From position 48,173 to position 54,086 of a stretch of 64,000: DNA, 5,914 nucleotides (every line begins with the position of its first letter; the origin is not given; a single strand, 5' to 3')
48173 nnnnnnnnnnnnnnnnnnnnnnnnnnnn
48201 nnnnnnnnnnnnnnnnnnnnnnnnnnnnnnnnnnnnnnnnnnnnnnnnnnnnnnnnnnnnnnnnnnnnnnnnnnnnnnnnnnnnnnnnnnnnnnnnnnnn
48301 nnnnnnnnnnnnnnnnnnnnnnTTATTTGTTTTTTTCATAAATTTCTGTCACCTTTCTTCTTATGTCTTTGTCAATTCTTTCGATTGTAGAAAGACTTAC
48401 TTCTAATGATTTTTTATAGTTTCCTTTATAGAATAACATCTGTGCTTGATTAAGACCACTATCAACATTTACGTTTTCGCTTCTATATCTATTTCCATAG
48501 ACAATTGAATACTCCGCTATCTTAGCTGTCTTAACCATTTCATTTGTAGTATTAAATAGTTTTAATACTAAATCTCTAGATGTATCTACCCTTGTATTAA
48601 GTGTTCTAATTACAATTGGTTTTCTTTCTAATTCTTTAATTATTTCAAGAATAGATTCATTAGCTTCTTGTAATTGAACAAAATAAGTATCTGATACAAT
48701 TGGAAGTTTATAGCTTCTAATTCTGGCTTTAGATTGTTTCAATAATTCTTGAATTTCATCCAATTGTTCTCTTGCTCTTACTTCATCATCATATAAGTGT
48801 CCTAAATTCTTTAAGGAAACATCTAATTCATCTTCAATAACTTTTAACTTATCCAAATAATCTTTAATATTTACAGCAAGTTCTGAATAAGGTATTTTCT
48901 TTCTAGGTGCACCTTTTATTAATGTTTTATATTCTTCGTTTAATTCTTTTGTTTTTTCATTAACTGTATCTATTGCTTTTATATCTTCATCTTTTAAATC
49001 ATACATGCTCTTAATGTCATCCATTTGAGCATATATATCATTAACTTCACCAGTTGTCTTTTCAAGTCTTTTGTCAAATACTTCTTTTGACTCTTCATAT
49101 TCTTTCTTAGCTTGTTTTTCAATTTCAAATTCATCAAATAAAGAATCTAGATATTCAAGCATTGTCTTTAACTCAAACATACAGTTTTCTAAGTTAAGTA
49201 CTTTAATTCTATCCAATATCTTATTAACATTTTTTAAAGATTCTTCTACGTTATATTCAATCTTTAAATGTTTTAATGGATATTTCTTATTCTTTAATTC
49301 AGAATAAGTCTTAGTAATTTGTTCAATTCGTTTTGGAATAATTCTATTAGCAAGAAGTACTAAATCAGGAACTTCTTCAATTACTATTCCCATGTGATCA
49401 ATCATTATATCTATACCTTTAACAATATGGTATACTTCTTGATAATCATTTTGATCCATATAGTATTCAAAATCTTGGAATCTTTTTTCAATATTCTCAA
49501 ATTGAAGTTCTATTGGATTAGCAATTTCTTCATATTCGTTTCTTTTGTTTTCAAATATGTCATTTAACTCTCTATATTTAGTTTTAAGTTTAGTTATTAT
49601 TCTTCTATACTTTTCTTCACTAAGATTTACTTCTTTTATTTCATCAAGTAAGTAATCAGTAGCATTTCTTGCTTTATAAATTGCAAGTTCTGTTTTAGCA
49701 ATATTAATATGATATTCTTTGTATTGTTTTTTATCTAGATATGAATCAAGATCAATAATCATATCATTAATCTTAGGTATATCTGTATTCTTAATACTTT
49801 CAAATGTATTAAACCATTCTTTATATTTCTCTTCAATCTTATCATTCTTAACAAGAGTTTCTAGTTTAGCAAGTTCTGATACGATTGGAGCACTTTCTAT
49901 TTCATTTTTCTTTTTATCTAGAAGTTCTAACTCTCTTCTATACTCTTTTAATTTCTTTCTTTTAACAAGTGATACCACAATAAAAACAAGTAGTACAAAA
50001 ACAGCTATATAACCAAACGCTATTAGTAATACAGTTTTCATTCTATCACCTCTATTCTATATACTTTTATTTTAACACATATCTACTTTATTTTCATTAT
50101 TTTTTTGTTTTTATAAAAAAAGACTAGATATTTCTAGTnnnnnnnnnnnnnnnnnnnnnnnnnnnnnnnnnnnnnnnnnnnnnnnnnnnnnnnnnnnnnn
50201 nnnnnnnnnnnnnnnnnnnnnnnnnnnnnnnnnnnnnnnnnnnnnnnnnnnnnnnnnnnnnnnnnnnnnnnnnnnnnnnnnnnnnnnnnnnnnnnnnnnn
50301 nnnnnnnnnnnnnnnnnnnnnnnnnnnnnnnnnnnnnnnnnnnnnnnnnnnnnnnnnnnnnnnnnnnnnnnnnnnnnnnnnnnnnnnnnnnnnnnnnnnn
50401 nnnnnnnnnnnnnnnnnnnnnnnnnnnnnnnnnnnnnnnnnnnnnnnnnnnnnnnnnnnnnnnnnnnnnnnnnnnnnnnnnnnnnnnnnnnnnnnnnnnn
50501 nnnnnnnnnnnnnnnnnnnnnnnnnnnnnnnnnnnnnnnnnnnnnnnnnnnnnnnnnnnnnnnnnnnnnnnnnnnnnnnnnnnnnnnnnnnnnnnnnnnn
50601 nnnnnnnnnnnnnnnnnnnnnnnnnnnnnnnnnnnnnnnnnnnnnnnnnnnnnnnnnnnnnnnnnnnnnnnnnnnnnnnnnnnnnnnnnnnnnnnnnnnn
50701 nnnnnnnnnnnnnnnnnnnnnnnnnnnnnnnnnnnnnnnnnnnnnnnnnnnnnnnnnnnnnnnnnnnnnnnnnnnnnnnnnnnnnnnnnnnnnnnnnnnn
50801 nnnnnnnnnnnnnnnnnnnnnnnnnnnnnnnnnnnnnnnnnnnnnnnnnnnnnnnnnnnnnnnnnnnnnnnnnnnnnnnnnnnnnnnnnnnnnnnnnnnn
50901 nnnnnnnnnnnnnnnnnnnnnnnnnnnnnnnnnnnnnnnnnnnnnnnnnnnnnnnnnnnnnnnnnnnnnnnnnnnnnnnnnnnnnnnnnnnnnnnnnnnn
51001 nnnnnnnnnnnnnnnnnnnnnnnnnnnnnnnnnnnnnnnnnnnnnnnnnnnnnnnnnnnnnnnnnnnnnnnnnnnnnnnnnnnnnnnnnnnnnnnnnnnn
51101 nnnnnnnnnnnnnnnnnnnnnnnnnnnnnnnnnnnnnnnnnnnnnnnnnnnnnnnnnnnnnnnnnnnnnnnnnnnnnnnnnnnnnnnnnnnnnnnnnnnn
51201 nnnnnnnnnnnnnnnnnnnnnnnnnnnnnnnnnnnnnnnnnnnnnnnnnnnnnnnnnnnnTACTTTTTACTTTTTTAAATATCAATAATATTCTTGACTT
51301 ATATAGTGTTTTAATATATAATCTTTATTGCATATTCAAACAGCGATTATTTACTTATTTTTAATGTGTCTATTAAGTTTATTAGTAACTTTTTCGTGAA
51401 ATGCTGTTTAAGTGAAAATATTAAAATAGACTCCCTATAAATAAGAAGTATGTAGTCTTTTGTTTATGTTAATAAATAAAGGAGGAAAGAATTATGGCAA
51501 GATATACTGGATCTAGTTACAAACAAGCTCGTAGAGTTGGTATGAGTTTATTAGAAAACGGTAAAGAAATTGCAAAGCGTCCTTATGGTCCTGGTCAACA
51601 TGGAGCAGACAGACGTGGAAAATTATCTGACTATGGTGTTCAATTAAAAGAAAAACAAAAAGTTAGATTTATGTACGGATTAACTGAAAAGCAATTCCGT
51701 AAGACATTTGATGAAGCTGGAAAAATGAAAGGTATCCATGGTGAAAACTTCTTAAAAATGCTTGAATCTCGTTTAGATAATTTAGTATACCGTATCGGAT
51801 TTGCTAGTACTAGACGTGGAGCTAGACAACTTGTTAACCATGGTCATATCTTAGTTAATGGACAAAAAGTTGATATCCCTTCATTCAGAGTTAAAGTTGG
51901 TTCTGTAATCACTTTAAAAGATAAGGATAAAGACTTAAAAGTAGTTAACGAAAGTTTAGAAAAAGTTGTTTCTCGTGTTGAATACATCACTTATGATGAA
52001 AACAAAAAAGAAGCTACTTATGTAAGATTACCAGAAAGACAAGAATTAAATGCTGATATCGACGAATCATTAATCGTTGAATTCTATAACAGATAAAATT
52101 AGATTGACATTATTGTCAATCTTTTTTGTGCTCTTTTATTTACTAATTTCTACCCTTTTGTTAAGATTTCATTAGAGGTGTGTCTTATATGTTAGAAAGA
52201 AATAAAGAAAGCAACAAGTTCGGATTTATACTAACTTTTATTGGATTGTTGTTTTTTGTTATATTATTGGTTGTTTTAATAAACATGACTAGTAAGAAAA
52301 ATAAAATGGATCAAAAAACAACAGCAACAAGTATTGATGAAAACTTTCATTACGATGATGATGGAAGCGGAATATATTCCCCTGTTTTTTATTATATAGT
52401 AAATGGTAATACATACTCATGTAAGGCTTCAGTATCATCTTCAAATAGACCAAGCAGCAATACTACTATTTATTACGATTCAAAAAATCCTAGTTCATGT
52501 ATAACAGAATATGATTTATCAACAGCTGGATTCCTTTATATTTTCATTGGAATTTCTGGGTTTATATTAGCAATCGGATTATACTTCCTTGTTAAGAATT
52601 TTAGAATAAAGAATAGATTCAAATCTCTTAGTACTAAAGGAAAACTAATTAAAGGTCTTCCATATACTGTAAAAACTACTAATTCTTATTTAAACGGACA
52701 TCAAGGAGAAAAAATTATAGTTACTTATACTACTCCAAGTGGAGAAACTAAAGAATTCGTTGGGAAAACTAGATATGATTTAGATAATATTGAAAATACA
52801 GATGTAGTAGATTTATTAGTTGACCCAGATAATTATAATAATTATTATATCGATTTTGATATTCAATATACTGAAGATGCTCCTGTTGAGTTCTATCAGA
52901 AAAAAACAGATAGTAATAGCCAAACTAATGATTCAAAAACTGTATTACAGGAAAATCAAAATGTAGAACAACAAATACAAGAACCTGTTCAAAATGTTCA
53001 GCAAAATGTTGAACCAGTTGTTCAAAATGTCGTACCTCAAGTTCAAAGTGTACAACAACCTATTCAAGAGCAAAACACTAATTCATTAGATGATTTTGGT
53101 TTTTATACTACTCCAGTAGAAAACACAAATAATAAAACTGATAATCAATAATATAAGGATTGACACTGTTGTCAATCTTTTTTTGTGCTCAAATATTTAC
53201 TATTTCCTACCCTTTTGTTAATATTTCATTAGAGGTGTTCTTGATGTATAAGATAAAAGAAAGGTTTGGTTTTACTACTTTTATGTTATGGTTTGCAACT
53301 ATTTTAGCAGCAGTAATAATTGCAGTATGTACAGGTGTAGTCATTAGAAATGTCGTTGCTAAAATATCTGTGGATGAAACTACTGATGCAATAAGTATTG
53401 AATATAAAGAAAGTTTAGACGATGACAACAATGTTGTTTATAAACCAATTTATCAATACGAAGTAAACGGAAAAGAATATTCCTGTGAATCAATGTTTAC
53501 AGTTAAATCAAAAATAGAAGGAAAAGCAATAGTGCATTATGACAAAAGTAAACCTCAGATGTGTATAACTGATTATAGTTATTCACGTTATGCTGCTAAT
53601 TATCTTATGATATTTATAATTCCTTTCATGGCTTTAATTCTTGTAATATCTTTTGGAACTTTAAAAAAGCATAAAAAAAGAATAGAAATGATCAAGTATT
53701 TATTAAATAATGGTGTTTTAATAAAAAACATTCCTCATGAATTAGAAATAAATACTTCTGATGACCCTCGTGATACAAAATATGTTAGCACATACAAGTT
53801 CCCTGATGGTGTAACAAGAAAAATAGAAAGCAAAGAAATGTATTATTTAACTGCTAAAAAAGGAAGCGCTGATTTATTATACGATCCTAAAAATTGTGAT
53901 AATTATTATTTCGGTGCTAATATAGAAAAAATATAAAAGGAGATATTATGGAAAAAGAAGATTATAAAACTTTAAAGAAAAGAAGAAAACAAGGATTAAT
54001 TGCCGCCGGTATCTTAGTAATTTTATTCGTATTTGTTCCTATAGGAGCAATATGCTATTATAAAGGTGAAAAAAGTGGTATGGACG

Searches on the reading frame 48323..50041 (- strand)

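Call 10: search_protein_families(library=pfam, proteins=[window:48323-50041:-], max_evalue=0.001)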
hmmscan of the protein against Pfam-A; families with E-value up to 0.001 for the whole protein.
window:48323-50041:- (572 aa): 1 family
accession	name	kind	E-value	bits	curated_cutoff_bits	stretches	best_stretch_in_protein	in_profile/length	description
PF06160.17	EzrA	-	2.2e-97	327.1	39.6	1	13-566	5-555/557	Septation ring formation regulator, EzrA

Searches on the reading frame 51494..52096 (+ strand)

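Call 10: search_protein_families(library=pfam, proteins=[window:51494-52096:+], max_evalue=0.001)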
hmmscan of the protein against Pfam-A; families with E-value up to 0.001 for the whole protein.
window:51494-52096:+ (200 aa): 2 families
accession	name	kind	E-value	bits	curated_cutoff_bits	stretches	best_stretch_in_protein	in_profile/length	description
PF00163.24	Ribosomal_S4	-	1.2e-29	103.3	23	1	3-91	1-95/95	Ribosomal protein S4/S9 N-terminal domain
PF01479.30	S4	-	1.7e-21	76.1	22.8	1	93-139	2-48/48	S4 domain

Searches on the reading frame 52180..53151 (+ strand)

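Call 10: search_protein_families(library=pfam, proteins=[window:52180-53151:+], max_evalue=0.001)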
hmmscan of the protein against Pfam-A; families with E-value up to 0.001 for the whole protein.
window:52180-53151:+ (323 aa): 1 family
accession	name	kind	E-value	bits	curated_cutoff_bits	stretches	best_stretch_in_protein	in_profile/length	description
PF12158.14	DUF3592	-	9.7e-05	23.4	25.3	1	50-109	8-79/84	Domain of unknown function (DUF3592)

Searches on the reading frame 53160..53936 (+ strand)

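Call 10: search_protein_families(library=pfam, proteins=[window:53160-53936:+], max_evalue=0.001)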
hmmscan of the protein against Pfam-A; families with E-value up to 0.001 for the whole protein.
window:53160-53936:+ (258 aa): 1 family
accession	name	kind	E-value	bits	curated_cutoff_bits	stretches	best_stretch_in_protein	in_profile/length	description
PF12158.14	DUF3592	-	3.2e-06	28.1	25.3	1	80-134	10-76/84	Domain of unknown function (DUF3592)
